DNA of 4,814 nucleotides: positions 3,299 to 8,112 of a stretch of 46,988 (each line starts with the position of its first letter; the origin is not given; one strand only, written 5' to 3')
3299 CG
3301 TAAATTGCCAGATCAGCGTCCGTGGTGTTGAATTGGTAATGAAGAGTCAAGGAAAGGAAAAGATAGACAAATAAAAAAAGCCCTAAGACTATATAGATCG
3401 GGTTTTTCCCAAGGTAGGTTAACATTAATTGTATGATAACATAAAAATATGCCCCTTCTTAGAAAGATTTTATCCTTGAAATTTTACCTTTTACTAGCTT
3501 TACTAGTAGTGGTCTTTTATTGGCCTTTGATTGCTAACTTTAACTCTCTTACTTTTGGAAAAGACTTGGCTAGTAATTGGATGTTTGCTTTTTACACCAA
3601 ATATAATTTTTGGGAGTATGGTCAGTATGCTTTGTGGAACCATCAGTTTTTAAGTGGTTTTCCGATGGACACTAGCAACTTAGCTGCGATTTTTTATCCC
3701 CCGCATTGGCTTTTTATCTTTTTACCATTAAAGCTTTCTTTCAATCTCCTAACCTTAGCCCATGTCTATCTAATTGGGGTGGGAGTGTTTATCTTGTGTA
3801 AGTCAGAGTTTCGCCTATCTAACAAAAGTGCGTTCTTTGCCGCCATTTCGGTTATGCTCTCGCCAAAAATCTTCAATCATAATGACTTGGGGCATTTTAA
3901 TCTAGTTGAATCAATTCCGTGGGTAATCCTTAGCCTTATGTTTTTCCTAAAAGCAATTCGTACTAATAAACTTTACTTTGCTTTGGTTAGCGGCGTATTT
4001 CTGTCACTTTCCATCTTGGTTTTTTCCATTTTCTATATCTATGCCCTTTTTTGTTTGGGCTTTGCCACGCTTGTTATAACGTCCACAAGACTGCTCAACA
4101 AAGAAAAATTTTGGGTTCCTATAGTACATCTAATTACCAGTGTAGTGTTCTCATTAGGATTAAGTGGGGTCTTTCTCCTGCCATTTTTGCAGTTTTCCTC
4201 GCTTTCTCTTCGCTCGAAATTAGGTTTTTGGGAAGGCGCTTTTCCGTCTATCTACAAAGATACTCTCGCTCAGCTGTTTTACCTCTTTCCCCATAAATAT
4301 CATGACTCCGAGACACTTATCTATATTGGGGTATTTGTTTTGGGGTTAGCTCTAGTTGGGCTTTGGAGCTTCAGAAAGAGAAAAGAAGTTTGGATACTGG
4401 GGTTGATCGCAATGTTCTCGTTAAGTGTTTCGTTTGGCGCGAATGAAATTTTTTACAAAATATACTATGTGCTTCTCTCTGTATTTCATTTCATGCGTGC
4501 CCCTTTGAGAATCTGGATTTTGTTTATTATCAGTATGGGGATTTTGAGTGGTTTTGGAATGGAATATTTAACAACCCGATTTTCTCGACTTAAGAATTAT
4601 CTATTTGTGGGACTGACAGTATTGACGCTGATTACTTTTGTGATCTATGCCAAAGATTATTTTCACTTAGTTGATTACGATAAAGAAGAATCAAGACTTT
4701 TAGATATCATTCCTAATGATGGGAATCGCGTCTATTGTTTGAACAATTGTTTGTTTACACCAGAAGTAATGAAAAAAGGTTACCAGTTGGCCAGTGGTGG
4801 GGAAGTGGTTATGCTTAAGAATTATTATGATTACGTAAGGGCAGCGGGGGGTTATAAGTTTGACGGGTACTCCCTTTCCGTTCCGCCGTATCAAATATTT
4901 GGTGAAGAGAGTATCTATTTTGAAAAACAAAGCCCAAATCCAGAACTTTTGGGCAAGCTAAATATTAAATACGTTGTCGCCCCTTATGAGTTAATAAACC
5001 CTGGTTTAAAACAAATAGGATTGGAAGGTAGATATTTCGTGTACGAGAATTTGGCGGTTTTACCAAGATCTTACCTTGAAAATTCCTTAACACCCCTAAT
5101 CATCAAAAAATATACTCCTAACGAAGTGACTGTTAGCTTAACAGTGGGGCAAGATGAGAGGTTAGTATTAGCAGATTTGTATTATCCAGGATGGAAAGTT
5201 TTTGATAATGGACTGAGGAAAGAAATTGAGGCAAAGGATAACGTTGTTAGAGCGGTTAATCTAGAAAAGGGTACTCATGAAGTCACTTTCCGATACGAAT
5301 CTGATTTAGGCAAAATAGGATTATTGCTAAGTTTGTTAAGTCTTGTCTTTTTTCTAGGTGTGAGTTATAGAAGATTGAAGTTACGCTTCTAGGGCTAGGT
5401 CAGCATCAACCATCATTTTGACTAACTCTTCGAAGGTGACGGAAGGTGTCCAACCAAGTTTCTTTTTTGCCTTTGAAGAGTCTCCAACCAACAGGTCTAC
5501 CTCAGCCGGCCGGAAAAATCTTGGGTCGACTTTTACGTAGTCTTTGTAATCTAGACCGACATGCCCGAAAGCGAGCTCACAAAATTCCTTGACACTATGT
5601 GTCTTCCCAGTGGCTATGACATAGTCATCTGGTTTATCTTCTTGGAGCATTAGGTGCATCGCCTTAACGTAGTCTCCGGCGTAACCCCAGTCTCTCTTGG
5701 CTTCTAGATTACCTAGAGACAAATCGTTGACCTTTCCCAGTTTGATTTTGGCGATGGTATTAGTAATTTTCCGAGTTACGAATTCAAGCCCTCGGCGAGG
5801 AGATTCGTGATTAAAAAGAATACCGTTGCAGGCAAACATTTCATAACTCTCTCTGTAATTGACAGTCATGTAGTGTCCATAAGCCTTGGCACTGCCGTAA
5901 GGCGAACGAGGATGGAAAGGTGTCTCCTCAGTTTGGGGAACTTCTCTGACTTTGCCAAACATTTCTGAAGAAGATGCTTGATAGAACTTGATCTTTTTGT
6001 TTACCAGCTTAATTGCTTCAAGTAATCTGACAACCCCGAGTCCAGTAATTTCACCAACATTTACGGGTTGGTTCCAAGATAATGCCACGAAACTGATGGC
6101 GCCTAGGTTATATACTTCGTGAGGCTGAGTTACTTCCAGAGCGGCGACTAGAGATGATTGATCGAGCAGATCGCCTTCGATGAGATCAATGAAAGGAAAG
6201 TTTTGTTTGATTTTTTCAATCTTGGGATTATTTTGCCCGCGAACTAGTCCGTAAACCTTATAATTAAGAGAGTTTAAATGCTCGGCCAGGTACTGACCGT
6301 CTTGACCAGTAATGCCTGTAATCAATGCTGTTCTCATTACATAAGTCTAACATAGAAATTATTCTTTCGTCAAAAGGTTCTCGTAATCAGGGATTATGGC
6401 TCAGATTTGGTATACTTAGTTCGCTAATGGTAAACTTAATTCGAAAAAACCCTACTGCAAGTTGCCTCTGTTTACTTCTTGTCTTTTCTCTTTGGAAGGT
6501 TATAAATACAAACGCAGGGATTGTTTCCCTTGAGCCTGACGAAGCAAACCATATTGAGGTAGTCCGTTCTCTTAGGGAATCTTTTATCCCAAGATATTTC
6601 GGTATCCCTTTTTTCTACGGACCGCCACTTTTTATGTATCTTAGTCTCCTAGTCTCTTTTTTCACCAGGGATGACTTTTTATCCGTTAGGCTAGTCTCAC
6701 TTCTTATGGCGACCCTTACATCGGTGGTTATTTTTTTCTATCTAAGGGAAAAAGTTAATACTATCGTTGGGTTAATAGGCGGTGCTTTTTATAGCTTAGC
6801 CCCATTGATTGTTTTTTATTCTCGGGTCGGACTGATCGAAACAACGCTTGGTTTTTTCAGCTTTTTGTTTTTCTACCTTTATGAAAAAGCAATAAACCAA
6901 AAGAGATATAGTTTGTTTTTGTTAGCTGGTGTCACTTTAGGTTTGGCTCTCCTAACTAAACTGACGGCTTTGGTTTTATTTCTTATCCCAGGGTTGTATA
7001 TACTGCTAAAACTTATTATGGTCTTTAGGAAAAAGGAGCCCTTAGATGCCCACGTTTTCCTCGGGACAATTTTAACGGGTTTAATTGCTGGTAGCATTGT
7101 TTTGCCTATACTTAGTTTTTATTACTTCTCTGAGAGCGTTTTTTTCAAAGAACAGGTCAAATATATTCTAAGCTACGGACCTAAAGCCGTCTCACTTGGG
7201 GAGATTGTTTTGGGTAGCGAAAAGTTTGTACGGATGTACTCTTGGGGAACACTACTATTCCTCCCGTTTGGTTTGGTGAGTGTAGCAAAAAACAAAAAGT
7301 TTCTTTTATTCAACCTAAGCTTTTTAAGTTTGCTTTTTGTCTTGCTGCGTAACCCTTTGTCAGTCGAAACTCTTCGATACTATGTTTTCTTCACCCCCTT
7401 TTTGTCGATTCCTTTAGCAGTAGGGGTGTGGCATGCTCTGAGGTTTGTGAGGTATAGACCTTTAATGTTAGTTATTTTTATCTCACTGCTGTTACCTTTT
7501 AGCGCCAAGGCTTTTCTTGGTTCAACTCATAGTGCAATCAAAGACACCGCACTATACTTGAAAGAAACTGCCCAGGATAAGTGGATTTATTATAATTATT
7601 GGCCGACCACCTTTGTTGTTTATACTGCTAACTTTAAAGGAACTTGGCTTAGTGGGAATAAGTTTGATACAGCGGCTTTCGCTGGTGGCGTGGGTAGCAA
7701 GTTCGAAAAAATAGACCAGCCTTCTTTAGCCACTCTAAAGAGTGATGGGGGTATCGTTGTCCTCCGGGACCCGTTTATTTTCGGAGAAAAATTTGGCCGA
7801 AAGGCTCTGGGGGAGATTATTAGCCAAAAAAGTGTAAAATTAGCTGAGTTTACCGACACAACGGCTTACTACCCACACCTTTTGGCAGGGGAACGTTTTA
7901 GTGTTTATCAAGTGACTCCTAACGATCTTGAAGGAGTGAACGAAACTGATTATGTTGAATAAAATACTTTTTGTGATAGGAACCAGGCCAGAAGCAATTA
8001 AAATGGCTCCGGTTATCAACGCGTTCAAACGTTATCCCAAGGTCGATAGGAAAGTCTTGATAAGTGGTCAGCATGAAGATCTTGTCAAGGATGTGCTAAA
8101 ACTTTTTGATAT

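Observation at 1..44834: Unusually GT-dense locus: 9 GT-C-type membrane proteins, 11 GT4, 4 GT2 and 1 phosphoglycosyl transferase, suggesting an undescribed extracytoplasmic glycan system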

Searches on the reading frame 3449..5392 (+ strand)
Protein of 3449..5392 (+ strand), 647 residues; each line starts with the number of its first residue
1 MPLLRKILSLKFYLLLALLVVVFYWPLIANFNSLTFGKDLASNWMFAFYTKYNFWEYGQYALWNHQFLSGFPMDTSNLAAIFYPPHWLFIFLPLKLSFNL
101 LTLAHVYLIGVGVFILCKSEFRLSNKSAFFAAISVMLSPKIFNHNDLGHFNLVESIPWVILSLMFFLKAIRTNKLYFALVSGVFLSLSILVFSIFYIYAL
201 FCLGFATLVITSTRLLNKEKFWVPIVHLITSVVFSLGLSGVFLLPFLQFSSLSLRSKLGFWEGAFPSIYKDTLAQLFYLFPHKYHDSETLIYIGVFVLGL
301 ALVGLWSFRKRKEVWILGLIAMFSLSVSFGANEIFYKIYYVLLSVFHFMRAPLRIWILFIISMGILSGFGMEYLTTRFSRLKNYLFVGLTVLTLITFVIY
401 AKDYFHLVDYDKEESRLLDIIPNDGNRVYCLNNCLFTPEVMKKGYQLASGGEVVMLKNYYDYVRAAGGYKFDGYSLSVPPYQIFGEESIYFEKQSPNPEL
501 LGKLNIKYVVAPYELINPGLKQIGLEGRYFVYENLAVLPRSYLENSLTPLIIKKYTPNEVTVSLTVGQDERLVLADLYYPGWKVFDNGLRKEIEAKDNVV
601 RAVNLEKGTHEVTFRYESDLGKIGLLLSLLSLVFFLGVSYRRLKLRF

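Call 4: search_protein_families(library=pfam, proteins=[window:3449-5392:+], max_evalue=0.01)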
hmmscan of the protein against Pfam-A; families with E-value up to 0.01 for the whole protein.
window:3449-5392:+ (647 aa): 1 family
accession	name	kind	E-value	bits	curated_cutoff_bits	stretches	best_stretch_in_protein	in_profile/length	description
PF09586.16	YfhO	-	3.4e-07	29.5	28.5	1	546-628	752-835/835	Bacterial membrane protein YfhO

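Call 27: search_protein_families(library=ncbifam, proteins=[window:3449-5392:+], max_evalue=0.001)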
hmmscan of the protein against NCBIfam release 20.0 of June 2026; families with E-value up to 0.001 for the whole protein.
window:3449-5392:+ (647 aa): 0 families

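Call 31: search_solved_structures(query=window:3449-5392:+, max_evalue=10)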
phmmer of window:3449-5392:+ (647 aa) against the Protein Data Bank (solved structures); distinct sequences matched with E-value up to 10: 1.
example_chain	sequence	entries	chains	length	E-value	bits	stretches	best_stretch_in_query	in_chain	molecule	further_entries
9zq7_A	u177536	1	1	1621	0.73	11.7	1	416-468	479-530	Phosphatidylinositol 3,4,5-trisphosphate-dependent Rac exchanger 2 protein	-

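Call 34: find_homologous_proteins(query=window:3449-5392:+, max_evalue=0.00001)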
Query window:3449-5392:+ (647 aa): 37 proteins with E <= 0.00001 among 8000 candidates.
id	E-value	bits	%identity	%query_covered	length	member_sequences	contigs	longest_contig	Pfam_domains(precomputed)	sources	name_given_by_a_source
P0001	0.0e+0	1438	100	100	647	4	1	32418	PF09586.17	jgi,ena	-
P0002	5.3e-184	632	48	96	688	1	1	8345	PF09586.17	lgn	-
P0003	2.2e-178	613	46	95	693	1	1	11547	PF09586.17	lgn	-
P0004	6.2e-176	605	46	97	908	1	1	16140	PF09586.17,PF00535.33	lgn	-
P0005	8.9e-176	605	46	95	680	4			PF09586.17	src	-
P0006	1.2e-174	601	46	97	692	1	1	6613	PF09586.17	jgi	jgi:hypothetical protein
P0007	8.5e-173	595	43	97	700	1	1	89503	PF09586.17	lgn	-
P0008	1.6e-132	462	51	71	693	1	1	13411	PF13641.13,PF00535.33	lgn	-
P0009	8.0e-122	426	38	51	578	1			PF09586.17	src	-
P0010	1.3e-36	145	30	30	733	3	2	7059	PF09586.17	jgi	jgi:hypothetical protein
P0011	2.0e-30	124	28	50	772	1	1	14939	PF09586.17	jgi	jgi:hypothetical protein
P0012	5.3e-27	113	30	25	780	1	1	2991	PF09586.17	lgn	-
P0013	4.0e-25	107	25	55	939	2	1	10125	-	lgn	-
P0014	1.7e-21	95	23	32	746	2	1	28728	-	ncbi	-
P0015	1.7e-15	75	27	55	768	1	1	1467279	PF09586.17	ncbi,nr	ncbi:MAG: YfhO family protein [Chloroflexi bacterium]|nr:YfhO family protein [Chloroflexota bacteriu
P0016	4.3e-14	70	25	51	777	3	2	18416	PF09586.17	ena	-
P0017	9.7e-14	69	26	51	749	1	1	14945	PF09586.17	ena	-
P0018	4.0e-12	64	23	23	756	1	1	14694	PF09586.17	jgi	jgi:hypothetical protein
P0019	1.1e-11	62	24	49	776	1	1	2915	PF09586.17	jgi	jgi:hypothetical protein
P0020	2.2e-11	61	28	15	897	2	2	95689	PF09586.17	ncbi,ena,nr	ncbi:MAG: YfhO family protein [Chloroflexi bacterium]|nr:YfhO family protein [Chloroflexota bacteriu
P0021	2.4e-11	61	34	14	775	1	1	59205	PF09586.17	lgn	-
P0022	5.8e-11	60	35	12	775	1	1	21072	PF09586.17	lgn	-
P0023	2.2e-10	58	21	50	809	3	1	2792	PF09586.17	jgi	jgi:hypothetical protein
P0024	1.6e-9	55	23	49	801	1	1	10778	PF09586.17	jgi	jgi:hypothetical protein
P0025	2.1e-9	55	29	15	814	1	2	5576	PF09586.17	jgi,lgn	-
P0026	3.3e-9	54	25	58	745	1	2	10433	PF09586.17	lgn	-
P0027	4.8e-9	54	23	38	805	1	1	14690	PF09586.17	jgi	jgi:hypothetical protein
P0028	2.3e-8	51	40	12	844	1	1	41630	PF09586.17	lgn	-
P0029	2.5e-8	51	32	13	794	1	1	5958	PF09586.17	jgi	jgi:hypothetical protein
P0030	4.4e-8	51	26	48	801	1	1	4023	PF09586.17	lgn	-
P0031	6.7e-7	47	25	28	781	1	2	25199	PF09586.17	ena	-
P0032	9.0e-7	46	25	28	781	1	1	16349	PF09586.17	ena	-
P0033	9.0e-7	46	23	58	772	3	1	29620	PF09586.17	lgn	-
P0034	2.3e-6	45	26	21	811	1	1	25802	PF09586.17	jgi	jgi:Bacterial membrane protein YfhO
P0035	2.8e-6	45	29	23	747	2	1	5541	PF09586.17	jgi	-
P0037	3.7e-6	44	34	11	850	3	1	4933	PF09586.17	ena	-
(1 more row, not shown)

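Call 47: predict_structure(alignment_id=A1)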
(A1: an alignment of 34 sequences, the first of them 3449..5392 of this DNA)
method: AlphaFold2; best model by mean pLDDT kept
length: 647 residues; sequences in the alignment: 34
mean_pLDDT: 90.5   pTM: 0.92
mean pLDDT of the five models: 90.5, 90.3, 90.2, 89.5, 89.1
residues with pLDDT >= 90: 457; 70-90: 149; 50-70: 37; < 50: 4
segments of 3 or more residues with pLDDT < 50: none
pLDDT, mean of each block of 10 residues (from residue 1): 62 95 88 57 84 92 93 91 93 89 96 97 97 96 86 95 98 97 97 90 98 95 97 98 94 81 83 82 65 94 98 98 95 90 85 94 98 97 96 92 74 76 94 81 90 87 93 82 70 92 97 95 95 97 89 94 95 95 96 91 96 96 97 97 87
secondary structure, 60 per line:
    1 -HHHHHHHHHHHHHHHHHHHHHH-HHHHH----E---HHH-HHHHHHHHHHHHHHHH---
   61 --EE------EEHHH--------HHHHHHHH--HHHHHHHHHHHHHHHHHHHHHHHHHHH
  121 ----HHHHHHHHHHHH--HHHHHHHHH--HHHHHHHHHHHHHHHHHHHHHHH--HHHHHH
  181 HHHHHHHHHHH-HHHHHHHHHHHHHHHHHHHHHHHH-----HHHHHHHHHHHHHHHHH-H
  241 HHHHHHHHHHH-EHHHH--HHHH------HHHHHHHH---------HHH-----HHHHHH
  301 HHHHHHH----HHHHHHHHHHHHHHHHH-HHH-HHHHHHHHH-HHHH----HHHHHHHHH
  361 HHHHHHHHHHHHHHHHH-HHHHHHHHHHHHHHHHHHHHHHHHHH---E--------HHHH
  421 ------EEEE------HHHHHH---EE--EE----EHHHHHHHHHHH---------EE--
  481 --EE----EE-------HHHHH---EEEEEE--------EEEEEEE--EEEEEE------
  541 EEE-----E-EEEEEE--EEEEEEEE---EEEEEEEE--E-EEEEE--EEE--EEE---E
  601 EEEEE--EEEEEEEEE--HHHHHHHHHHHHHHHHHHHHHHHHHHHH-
elements in order: H2-23 H25-29 H42-57 H84-91 H94-120 H125-136 H139-147 H150-172 H175-191 H193-216 H222-238 H240-251 H254-257 H260-263 H270-277 H295-307 H312-328 H334-342 H344-347 H352-377 H379-404 H417-420 E427-430 H437-442 H457-467 H498-502 E506-511 E520-526 E529-534 E541-543 E551-556 E559-566 E570-577 E582-586 E589-591 E594-596 E600-605 E608-616 H619-646

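Call 52: fold_search(model_id=the predicted structure, library=pdb)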
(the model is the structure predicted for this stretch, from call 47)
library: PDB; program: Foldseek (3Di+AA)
matches with E <= 10: 341; with E <= 0.001: 30
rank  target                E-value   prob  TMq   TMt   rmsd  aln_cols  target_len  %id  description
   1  6s7t_A                4.3e-08  1.00  0.51  0.47  11.1       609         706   12  Cryo-EM structure of human oligosaccharyltransferase complex OST-B (released 2019-12-18)
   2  8age_A                5.8e-08  1.00  0.49  0.49  10.8       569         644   12  Structure of yeast oligosaccharylransferase complex with acceptor peptide bound (released 2022-12-07)
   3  6ezn_F                1.5e-07  1.00  0.48  0.48  11.6       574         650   11  Cryo-EM structure of the yeast oligosaccharyltransferase (OST) complex (released 2018-01-17)
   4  6s7o_A                1.7e-07  1.00  0.51  0.50  10.7       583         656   14  Cryo-EM structure of human oligosaccharyltransferase complex OST-A (released 2019-12-18)
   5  8b6l_I                1.7e-07  1.00  0.51  0.49   9.4       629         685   13  Subtomogram average of the human Sec61-TRAP-OSTA-translocon (released 2022-12-07)
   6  9n9j_I                2.3e-07  1.00  0.49  0.46   9.8       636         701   12  Structure of a GRP94 folding intermediate engaged with a CCDC134- and FKBP11-bound secretory translocon (released 2025-11-19)
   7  7oci_F                4.9e-07  1.00  0.47  0.48  10.8       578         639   12  Cryo-EM structure of yeast Ost6p containing oligosaccharyltransferase complex (released 2022-02-16)
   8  8agb_A                5.2e-07  1.00  0.48  0.48  11.4       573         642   12  Structure of yeast oligosaccharylransferase complex with lipid-linked oligosaccharide bound (released 2022-12-07)
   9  6w98_A                9.5e-07  1.00  0.50  0.27  19.1       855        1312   10  Single-Particle Cryo-EM Structure of Arabinofuranosyltransferase AftD from Mycobacteria (released 2020-05-13)
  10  6gxc_A                1.1e-06  1.00  0.45  0.42   8.4       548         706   13  Bacterial oligosaccharyltransferase PglB in complex with an inhibitory peptide and a reactive lipid-linked oligosaccha (released 2018-11-14)
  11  8agc_A                1.2e-06  1.00  0.46  0.43  14.8       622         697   12  Structure of yeast oligosaccharylransferase complex with lipid-linked oligosaccharide and non-acceptor peptide bound (released 2022-12-07)
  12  5ogl_A                3.5e-06  1.00  0.46  0.42  18.9       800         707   11  Structure of bacterial oligosaccharyltransferase PglB in complex with an acceptor peptide and an lipid-linked oligosac (released 2017-10-25)
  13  8pn9_A                4.2e-06  1.00  0.50  0.49  10.6       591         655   14  Structure of human oligosaccharyltransferase OST-A complex bound to NGI-1 (released 2024-05-08)
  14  6wby                  4.4e-06  1.00  0.49  0.27  20.2       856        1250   10  Single-Particle Cryo-EM Structure of Arabinofuranosyltransferase AftD from Mycobacteria, Mutant R1389S Class 2 (released 2020-05-13)
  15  3wak                  5.4e-06  1.00  0.45  0.35  12.9       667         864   12  Crystal structure of the Archaeoglobus fulgidus oligosaccharyltransferase (O29867_ARCFU) in the apo form (released 2013-10-30)
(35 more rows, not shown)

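Call 57: find_encoding_contigs(protein=P0007, flank=10000, max_places=1)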
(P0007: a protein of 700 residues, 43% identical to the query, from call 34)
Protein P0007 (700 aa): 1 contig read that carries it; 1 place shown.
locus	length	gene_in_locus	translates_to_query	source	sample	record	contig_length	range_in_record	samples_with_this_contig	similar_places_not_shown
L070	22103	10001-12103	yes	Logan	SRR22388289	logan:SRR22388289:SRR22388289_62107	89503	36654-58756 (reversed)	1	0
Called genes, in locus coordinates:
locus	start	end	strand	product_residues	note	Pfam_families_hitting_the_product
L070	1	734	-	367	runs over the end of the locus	PF13439:Glyco_transf_4 (weak), PF20706:GT4-conflict, PF00534:Glycos_transf_1, PF13692:Glyco_trans_1_4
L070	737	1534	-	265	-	PF00535:Glycos_transf_2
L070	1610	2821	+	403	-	PF01041:DegT_DnrJ_EryC1, PF01053:Cys_Met_Meta_PP (faint)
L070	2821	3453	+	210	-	PF13489:Methyltransf_23, PF13847:Methyltransf_31, PF08241:Methyltransf_11, PF08242:Methyltransf_12, PF13649:Methyltransf_25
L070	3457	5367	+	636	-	-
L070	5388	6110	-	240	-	PF00535:Glycos_transf_2, PF10111:Glyco_tranf_2_2 (weak)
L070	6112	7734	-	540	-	PF02366:PMT (weak), PF13231:PMT_2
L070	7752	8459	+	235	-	PF01209:Ubie_methyltran (weak), PF13489:Methyltransf_23, PF00398:RrnaAD, PF13649:Methyltransf_25, PF13847:Methyltransf_31, PF08241:Methyltransf_11, PF08242:Methyltransf_12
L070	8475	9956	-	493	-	PF09852:DUF2079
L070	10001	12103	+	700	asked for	PF09586:YfhO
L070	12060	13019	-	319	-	PF01370:Epimerase, PF05368:NmrA (weak), PF16363:GDP_Man_Dehyd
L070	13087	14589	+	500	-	PF02366:PMT (weak), PF13231:PMT_2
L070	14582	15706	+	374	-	PF02350:Epimerase_2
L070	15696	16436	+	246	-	PF00535:Glycos_transf_2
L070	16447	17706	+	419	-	PF01943:Polysacc_synt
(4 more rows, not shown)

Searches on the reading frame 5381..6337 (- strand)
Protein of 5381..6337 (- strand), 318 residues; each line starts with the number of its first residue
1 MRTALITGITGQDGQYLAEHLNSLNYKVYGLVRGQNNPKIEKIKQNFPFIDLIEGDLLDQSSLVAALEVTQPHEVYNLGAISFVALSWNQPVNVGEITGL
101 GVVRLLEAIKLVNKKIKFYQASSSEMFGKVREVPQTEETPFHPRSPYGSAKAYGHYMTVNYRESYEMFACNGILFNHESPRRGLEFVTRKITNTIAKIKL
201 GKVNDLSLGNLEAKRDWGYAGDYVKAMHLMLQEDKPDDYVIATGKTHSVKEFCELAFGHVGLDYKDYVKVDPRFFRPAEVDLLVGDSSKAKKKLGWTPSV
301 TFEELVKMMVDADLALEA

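Call 4: search_protein_families(library=pfam, proteins=[window:5381-6337:-], max_evalue=0.01)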
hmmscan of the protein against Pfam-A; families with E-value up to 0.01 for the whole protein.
window:5381-6337:- (318 aa): 4 families
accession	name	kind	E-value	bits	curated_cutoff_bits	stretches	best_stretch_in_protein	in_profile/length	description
PF16363.11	GDP_Man_Dehyd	-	5.3e-129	430.9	27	1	5-309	1-332/332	GDP-mannose 4,6 dehydratase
PF01370.27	Epimerase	-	1.4e-66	224.8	20.9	1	4-242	1-240/240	NAD dependent epimerase/dehydratase family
PF04321.23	RmlD_sub_bind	-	1.3e-07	31.5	27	1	4-161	3-139/287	RmlD substrate binding domain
PF05368.20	NmrA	-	4.8e-06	26.8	27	1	3-68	4-68/298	NmrA-like family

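Call 64: search_protein_families(library=ncbifam, proteins=[window:5381-6337:-], max_evalue=0.00001)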
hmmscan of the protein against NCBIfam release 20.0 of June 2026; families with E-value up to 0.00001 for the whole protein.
window:5381-6337:- (318 aa): 11 families
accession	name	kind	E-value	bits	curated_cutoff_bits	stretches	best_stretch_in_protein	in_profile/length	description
TIGR01472.1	gmd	equivalog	5.1e-130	433.6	415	1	3-315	2-340/342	GDP-mannose 4,6-dehydratase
TIGR01181.1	dTDP_gluc_dehyt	equivalog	5.6e-29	101.2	365.1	1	30-311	33-309/321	dTDP-glucose 4,6-dehydratase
TIGR04180.1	EDH_00030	hypoth_equivalog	1.5e-25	89.9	475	1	5-300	2-296/297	NAD-dependent 4,6-dehydratase LegB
TIGR01179.1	galE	equivalog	3.8e-19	68.7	262.3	1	5-167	3-165/332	UDP-glucose 4-epimerase GalE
TIGR02622.1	CDP_4_6_dhtase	equivalog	2.1e-18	66.6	278.45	1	3-166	6-173/352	CDP-glucose 4,6-dehydratase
NF007582.0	PRK10217.1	equivalog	8.3e-13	48.1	698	1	54-317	57-335/355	dTDP-glucose 4,6-dehydratase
NF007490.0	PRK10084.1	subfamily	7.5e-10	38.3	649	1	54-312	56-333/361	dTDP-glucose 4,6-dehydratase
NF043036.1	ErythonDh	equivalog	6.4e-08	32.2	325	1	5-161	4-163/321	D-erythronate dehydrogenase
NF007956.0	PRK10675.1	subfamily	7.9e-08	31.8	394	1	39-152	43-154/338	UDP-glucose 4-epimerase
NF052578.1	StrlDmthSdmBMthl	equivalog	1.5e-06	28.2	600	1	3-253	2-238/328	sterol demethylase protein SdmB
NF011728.1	PRK15181.1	equivalog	6.7e-06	25.3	760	0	4-307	18-331/348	Vi polysaccharide biosynthesis UDP-N-acetylglucosaminuronic acid C-4 epimerase TviC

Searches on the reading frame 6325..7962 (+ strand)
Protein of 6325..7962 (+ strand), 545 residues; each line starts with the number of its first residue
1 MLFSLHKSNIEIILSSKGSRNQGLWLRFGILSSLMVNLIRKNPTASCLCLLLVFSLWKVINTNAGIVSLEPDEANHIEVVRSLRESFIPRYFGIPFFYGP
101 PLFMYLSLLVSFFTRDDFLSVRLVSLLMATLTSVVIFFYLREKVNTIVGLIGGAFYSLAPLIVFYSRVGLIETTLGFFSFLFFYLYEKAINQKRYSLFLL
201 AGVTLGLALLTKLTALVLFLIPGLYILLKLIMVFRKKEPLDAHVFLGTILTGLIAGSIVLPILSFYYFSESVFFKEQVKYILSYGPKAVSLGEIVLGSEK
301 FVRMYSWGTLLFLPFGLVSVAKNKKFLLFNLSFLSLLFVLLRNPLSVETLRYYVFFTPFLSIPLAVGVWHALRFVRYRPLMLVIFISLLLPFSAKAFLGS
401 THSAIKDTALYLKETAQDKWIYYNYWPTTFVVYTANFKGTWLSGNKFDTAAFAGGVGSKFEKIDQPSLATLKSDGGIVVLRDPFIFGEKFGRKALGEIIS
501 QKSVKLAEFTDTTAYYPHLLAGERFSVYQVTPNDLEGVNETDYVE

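Call 4: search_protein_families(library=pfam, proteins=[window:6325-7962:+], max_evalue=0.01)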
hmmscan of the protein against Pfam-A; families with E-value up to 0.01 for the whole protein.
window:6325-7962:+ (545 aa): 2 families
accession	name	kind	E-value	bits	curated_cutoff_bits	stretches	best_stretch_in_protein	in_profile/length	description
PF13231.12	PMT_2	-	1.4e-14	55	26.1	1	100-254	3-152/160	Dolichyl-phosphate-mannose-protein mannosyltransferase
PF02366.24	PMT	-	3.2e-09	37.1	22.7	1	99-268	62-236/245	Dolichyl-phosphate-mannose-protein mannosyltransferase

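Call 64: search_protein_families(library=ncbifam, proteins=[window:6325-7962:+], max_evalue=0.00001)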
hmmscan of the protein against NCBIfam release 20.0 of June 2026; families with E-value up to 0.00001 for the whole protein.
window:6325-7962:+ (545 aa): 1 family
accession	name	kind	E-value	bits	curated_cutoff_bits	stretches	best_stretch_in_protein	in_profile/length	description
TIGR03663.1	TIGR03663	subfamily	1.6e-09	37.3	126.25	1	72-289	27-241/435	flippase activity-associated protein Agl23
